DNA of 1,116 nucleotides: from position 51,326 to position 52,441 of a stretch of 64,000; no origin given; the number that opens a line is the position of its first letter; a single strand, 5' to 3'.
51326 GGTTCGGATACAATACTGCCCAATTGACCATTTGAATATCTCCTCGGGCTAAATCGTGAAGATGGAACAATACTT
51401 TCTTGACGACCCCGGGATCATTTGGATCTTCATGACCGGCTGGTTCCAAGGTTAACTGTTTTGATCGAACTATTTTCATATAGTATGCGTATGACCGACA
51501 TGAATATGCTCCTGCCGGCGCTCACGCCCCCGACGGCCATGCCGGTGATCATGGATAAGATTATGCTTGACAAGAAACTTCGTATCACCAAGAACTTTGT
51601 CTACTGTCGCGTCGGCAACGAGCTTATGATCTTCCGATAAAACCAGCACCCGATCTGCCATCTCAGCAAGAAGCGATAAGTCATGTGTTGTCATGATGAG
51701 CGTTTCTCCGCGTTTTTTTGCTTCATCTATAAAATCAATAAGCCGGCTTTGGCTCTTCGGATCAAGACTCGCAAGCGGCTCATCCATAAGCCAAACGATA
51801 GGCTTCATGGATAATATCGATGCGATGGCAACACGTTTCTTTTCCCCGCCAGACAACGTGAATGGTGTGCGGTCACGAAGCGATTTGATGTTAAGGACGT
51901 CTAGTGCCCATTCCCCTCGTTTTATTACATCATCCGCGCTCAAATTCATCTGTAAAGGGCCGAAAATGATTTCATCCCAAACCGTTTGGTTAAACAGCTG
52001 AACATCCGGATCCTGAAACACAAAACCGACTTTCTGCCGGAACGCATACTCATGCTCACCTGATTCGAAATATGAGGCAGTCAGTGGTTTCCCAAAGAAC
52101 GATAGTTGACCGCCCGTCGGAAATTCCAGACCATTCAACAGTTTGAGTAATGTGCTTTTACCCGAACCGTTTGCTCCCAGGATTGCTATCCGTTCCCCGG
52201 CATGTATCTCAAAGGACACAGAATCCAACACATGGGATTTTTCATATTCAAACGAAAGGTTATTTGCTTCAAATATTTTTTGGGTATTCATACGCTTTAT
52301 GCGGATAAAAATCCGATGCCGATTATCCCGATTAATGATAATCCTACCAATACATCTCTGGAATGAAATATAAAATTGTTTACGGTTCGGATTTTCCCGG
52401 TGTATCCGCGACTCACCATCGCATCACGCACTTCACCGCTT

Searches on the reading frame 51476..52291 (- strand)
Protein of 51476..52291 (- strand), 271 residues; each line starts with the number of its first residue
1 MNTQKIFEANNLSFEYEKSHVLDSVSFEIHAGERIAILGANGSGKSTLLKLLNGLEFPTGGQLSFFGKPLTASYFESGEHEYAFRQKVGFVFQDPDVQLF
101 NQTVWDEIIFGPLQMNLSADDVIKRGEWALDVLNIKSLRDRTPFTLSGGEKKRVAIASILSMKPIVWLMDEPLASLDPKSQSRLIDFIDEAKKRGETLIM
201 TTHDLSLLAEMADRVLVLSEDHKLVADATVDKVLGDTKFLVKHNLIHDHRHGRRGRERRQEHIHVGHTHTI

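Call 35: search_protein_families(library=pfam, proteins=[window:51476-52291:-], max_evalue=0.01)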
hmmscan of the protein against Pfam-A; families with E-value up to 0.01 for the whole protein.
window:51476-52291:- (271 aa): 10 families
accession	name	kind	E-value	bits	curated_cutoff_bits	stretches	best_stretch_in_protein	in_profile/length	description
PF00005.33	ABC_tran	-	1.9e-31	109.9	25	1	22-174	1-137/137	ABC transporter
PF13304.12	AAA_21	-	2e-17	64.7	27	2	138-208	230-303/304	AAA domain, putative AbiEii toxin, Type IV TA system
PF02463.25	SMC_N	-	8.7e-10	38.8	40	1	34-219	26-213/220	RecF/RecN/SMC N terminal domain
PF13175.12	AAA_15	-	2.2e-05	24.7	32.1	0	35-53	26-44/374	AAA ATPase domain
PF13166.12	AAA_13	-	8.4e-05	21.9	36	0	37-56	21-40/713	AAA domain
PF13555.12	AAA_29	-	0.0002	21.5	27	1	22-49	12-39/61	P-loop containing region of AAA domain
PF13238.12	AAA_18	-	0.0025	18.7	29.4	0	35-60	1-25/128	AAA domain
PF20720.3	nSTAND3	-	0.0037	17.4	27.2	0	179-207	86-115/155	Novel STAND NTPase 3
PF25683.1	URGCP_GTPase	-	0.0047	16.1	55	1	30-60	184-217/396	URGCP-like GTPase domain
PF13476.12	AAA_23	-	0.0084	17.2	27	0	35-52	22-39/201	AAA domain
